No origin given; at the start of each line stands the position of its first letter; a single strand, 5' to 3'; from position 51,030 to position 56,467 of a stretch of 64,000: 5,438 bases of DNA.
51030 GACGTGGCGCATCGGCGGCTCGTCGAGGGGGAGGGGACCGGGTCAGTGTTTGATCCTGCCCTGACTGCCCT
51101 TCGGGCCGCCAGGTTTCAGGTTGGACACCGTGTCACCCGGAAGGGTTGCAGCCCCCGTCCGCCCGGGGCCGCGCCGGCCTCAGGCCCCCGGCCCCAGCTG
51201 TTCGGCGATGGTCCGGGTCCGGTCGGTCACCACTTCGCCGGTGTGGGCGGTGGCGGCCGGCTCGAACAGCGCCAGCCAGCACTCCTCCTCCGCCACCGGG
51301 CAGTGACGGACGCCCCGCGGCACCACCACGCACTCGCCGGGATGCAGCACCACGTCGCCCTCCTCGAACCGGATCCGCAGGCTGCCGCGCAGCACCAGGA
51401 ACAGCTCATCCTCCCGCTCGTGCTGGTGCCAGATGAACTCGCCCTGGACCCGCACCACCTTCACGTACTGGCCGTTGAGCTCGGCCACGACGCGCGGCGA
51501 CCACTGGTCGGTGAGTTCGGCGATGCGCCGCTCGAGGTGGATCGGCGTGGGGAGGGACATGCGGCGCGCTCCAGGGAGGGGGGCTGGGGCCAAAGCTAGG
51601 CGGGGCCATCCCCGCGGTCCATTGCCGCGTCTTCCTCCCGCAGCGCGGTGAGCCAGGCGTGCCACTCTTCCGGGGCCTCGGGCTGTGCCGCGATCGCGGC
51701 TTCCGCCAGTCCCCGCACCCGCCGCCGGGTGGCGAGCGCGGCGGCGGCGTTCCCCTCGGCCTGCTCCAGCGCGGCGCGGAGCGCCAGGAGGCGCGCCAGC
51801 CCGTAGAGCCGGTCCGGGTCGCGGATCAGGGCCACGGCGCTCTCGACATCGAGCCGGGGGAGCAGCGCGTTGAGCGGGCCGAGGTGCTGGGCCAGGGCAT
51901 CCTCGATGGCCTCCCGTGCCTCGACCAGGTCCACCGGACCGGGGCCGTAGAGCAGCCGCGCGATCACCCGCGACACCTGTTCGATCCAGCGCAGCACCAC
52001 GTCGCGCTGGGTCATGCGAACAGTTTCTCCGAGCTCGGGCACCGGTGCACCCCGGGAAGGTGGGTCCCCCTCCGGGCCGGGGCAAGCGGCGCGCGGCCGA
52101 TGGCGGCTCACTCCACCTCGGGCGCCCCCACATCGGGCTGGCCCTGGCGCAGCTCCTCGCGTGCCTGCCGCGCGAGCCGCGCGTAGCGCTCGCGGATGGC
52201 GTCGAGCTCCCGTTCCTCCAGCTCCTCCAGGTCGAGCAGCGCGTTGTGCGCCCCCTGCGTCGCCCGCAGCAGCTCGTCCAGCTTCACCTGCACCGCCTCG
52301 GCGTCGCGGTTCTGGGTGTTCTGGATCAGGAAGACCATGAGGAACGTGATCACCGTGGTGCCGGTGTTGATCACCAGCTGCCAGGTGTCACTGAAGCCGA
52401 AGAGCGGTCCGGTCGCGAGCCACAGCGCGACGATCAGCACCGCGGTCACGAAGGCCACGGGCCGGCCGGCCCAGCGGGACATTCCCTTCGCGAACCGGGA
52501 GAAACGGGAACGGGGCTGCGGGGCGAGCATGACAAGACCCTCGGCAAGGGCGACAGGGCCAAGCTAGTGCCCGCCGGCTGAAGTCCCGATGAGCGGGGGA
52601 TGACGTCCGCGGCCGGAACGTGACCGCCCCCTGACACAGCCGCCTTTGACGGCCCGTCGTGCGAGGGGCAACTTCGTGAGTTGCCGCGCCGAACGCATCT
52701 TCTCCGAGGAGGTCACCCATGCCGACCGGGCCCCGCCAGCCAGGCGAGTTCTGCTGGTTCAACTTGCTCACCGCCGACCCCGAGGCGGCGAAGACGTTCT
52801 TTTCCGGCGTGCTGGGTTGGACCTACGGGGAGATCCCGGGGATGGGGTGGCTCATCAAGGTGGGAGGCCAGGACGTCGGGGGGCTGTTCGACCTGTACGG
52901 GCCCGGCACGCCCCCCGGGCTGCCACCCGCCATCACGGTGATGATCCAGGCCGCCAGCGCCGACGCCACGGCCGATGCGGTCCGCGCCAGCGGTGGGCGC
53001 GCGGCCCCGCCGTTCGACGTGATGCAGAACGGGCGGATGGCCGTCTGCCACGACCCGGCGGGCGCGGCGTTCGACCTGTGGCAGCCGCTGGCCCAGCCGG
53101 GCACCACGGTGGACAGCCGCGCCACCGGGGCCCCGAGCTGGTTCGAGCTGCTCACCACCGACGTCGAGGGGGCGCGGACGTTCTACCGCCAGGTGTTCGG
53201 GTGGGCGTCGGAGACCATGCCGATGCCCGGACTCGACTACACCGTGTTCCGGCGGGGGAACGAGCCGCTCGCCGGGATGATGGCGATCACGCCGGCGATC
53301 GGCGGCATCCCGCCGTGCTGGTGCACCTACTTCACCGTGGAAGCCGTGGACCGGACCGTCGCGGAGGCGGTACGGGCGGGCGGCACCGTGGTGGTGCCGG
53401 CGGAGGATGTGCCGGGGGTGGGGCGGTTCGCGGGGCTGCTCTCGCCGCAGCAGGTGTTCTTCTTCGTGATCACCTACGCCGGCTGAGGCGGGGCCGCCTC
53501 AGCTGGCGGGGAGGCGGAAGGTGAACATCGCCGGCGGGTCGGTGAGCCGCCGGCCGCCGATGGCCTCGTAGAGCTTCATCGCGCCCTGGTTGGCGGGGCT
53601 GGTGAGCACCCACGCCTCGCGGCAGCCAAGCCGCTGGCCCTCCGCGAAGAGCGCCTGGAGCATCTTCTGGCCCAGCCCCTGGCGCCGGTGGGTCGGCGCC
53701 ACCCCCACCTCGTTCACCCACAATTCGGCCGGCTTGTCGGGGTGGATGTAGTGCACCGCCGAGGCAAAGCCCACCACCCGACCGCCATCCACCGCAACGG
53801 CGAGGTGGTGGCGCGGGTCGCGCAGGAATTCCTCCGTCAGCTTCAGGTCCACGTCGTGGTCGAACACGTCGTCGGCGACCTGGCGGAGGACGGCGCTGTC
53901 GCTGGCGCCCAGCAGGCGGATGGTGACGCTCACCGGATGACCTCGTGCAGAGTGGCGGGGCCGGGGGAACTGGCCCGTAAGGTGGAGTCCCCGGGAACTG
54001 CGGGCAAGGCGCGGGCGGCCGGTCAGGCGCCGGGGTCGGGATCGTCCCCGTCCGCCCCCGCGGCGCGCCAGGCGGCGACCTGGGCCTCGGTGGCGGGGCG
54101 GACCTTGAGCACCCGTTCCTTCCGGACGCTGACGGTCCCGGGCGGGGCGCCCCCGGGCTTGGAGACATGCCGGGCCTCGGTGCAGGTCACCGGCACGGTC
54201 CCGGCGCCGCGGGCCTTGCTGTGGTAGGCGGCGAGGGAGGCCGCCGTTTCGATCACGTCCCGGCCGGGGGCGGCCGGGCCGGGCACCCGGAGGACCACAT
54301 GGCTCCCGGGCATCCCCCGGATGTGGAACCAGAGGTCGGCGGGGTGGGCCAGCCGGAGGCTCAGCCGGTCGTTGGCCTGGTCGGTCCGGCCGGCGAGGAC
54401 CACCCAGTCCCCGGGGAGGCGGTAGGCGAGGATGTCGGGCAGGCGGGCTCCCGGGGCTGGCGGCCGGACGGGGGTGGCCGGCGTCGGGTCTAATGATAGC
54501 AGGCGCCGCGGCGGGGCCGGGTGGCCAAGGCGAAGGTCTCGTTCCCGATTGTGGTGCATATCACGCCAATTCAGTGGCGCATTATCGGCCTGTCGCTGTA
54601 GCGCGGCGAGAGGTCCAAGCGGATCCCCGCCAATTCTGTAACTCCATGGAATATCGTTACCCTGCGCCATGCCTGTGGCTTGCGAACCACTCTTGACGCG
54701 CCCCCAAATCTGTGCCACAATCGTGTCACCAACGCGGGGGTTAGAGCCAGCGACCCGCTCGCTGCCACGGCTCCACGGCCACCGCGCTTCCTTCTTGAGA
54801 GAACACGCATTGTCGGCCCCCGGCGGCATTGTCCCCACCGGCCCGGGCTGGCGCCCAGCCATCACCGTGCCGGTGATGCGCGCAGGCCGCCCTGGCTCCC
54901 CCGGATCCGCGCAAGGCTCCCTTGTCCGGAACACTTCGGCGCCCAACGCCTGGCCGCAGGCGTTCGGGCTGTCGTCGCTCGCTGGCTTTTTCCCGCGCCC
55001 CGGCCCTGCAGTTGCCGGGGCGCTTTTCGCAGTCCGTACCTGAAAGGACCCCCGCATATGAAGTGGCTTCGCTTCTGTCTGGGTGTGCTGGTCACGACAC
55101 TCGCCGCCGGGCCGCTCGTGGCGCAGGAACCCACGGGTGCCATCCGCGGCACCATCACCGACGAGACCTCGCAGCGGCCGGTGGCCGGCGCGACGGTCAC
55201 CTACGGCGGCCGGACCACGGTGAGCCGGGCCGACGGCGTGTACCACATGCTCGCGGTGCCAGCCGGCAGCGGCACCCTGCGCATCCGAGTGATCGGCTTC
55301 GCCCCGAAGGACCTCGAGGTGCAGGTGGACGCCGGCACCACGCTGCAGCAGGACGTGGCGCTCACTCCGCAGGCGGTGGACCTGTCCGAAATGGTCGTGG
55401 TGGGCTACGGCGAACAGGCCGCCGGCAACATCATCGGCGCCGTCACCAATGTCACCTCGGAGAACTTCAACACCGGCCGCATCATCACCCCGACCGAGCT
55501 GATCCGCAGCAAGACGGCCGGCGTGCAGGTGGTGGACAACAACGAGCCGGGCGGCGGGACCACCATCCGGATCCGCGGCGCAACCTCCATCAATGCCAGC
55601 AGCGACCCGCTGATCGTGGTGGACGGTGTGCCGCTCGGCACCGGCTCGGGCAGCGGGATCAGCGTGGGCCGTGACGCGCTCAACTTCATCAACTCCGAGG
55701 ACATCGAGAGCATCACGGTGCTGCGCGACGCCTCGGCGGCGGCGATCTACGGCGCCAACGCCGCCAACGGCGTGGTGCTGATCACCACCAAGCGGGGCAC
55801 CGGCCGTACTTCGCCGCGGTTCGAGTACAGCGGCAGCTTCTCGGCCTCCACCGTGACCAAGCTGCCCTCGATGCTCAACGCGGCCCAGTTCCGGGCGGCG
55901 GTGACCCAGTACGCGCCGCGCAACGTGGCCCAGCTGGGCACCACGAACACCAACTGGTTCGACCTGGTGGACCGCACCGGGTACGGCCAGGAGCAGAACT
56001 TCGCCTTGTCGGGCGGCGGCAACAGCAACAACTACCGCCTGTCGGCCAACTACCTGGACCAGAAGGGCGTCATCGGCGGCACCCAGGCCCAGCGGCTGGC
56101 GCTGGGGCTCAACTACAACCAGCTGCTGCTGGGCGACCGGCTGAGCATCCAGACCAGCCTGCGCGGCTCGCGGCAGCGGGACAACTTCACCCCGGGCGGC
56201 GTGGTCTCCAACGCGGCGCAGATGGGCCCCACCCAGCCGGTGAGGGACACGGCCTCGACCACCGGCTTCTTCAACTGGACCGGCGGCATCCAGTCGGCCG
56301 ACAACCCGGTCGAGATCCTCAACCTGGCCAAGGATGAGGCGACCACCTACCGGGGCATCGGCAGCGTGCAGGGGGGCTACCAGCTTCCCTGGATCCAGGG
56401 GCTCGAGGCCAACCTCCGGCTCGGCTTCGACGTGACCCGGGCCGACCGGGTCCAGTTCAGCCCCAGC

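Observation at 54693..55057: Promoter, about 300-nt structured leader and terminator-like hairpin directly before the susC-like gene: possible riboregulator or sRNA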

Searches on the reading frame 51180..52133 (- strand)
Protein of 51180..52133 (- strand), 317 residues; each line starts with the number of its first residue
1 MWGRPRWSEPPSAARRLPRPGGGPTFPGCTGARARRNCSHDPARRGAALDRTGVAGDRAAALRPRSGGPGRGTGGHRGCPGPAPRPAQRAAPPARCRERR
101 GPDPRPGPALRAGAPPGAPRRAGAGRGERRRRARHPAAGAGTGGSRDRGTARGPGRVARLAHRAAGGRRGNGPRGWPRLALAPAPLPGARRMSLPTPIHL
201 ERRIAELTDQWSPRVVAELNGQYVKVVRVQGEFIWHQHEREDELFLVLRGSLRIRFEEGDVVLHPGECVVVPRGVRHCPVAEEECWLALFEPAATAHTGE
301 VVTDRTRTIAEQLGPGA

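Call 47: search_protein_families(library=pfam, proteins=[window:51180-52133:-], max_evalue=0.00001)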
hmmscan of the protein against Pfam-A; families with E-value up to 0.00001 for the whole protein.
window:51180-52133:- (317 aa): 1 family
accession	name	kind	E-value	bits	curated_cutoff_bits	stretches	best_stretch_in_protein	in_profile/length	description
PF07883.17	Cupin_2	-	2.7e-12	46.6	27.2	1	229-283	7-60/70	Cupin domain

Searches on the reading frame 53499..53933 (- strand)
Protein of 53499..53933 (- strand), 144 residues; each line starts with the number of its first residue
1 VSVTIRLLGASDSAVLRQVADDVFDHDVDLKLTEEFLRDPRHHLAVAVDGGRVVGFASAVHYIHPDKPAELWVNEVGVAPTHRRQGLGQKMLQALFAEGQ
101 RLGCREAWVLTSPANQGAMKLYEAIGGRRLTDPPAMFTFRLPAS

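Call 13: search_protein_families(library=pfam, proteins=[window:53499-53933:-])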
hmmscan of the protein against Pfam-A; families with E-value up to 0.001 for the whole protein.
window:53499-53933:- (144 aa): 6 families
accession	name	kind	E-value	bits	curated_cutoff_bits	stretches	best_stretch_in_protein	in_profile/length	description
PF00583.31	Acetyltransf_1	-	1.1e-18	68.1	20.7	1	28-126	19-115/116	Acetyltransferase (GNAT) family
PF13508.13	Acetyltransf_7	-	6.2e-13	49.4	27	1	41-126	2-81/84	Acetyltransferase (GNAT) domain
PF08445.16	FR47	-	2e-06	28.1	22.1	1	76-130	27-80/86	FR47-like protein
PF13673.13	Acetyltransf_10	-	2.8e-06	27.8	23.6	1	22-130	11-110/128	Acetyltransferase (GNAT) domain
PF13302.13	Acetyltransf_3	-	7e-06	27.2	25.4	1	38-127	50-137/138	Acetyltransferase (GNAT) domain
PF13527.13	Acetyltransf_9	-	5.1e-05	23.7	25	1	5-98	2-100/127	Acetyltransferase (GNAT) domain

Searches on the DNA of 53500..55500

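Call 3: search_rna_families(source=window, start=53500, end=55500, threshold=evalue, max_evalue=10, show_alignments=2)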
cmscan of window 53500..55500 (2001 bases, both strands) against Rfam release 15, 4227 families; matches with E-value up to 10: 0.
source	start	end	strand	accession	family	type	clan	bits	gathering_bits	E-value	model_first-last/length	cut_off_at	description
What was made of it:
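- On Any Rfam 15 family: No hit at E<=10 in 53500-55500 (call 3).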

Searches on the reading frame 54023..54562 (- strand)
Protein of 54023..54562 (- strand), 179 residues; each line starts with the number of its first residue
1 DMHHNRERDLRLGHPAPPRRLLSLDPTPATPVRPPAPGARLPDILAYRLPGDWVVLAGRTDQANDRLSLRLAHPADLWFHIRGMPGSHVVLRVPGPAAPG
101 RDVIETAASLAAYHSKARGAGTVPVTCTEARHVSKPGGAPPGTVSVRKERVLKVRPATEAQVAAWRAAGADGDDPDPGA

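Call 13: search_protein_families(library=pfam, proteins=[window:54023-54562:-])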
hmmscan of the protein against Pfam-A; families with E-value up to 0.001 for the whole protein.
window:54023-54562:- (179 aa): 2 families
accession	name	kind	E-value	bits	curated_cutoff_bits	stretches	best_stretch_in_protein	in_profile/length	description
PF05670.18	NFACT-R_1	-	4.1e-10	40.6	29.8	1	52-147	10-111/112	NFACT protein RNA binding domain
PF18297.6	NFACT-R_2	-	6.5e-05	23.5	26.9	1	55-132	12-84/104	NFACT protein RNA binding domain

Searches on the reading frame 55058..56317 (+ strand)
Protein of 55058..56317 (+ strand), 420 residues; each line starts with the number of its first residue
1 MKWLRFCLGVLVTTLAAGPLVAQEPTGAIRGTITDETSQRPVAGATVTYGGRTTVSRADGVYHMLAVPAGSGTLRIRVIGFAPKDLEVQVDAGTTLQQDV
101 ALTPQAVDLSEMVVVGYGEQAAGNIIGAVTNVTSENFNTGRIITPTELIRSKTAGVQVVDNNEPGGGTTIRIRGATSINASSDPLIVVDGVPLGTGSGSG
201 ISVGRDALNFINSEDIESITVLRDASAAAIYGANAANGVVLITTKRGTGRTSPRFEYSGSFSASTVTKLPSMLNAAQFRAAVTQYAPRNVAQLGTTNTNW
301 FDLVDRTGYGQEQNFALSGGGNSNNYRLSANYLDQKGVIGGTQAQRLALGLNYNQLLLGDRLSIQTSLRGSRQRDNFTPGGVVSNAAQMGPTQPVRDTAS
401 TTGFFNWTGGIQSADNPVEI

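Call 25: find_related_loci(query=window:55058-56317:+, collection=metagenome_contigs, flank=2500)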
Query window:55058-56317:+ (420 aa) in metagenome_contigs; peptide patterns used: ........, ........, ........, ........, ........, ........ (x = any residue, [..] = any of these).
387 stretches matched a pattern; 253 encode a relative of the query (tblastn E <= 1e-3); the best 80 are kept; 80 distinct loci.
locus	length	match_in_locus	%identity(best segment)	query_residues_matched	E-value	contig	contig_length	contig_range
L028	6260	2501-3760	77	1-420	0e+0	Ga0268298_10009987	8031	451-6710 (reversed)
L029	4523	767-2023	62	1-420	3e-173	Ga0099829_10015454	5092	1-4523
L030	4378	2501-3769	61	1-420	6e-167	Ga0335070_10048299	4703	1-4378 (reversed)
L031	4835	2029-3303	60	1-420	1e-166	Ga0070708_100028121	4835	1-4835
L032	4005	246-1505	59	1-420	2e-165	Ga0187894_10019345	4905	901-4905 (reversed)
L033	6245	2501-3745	62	6-420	3e-158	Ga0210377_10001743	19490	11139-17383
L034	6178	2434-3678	62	6-420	3e-158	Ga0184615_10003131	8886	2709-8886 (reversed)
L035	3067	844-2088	59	6-420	5e-166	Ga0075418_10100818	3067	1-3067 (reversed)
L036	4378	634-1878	60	6-420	2e-159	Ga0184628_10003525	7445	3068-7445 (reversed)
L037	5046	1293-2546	62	6-420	1e-157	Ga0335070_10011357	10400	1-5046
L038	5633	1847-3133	58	1-420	1e-156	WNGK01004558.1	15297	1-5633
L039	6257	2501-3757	60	1-420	1e-156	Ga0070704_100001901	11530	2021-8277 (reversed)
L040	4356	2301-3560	59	1-420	4e-159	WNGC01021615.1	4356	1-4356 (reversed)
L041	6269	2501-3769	62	1-420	9e-155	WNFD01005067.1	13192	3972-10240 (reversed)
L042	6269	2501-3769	62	1-420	9e-155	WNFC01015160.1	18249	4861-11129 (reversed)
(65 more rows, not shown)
